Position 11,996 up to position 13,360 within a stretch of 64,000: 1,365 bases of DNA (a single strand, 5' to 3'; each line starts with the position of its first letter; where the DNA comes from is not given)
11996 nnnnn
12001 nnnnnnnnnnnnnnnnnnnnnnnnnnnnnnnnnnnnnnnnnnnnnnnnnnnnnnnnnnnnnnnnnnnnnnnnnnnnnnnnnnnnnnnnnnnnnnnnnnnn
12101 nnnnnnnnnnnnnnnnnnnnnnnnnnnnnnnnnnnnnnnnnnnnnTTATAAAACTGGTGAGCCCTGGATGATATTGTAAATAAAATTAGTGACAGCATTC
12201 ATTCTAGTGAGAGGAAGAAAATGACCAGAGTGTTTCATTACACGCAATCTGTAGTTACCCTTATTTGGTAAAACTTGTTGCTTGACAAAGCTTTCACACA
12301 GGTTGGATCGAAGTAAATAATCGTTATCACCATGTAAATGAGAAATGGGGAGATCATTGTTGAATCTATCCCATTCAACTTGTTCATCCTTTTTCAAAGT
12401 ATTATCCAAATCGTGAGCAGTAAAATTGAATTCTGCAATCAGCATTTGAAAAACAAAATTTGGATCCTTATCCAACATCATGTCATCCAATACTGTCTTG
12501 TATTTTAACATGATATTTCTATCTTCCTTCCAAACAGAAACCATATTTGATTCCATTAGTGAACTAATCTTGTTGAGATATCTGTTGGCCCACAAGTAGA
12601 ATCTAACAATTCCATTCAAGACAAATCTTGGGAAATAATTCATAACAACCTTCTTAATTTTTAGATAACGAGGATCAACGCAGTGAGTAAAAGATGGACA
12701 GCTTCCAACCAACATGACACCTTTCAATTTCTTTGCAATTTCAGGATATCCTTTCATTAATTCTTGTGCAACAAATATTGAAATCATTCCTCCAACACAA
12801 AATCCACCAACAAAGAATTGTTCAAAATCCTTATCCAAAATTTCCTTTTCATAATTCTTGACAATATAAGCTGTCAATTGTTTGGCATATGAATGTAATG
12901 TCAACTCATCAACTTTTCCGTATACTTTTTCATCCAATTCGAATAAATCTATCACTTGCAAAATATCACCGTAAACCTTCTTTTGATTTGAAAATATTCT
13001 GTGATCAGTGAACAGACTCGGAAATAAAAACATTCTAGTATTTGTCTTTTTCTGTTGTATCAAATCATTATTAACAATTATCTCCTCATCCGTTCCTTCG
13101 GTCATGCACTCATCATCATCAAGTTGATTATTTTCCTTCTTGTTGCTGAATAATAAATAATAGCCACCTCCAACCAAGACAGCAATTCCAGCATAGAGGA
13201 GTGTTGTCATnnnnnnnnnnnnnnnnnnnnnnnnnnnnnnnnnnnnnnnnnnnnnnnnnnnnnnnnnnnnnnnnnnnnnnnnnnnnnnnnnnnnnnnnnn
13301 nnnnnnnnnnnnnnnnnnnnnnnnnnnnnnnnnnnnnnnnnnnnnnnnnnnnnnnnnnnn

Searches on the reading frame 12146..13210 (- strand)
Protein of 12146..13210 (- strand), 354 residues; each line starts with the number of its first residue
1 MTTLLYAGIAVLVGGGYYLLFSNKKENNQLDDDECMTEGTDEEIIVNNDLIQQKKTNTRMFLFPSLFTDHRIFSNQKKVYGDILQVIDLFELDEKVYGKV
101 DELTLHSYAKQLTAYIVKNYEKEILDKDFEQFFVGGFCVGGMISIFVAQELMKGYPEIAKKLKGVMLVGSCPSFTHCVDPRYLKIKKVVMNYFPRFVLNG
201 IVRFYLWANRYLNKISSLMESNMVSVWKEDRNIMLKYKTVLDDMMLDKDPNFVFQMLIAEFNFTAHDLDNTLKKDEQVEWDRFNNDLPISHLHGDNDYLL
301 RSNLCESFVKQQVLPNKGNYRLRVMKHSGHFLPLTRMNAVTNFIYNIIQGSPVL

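Call 17: search_protein_families(library=pfam, proteins=[window:12146-13210:-], max_evalue=0.0001)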
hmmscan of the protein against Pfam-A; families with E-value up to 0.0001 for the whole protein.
window:12146-13210:- (354 aa): 1 family
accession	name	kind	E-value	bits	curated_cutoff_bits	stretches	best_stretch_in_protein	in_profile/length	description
PF02230.22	Abhydrolase_2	-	2.9e-07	31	23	0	283-347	153-216/217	Phospholipase/Carboxylesterase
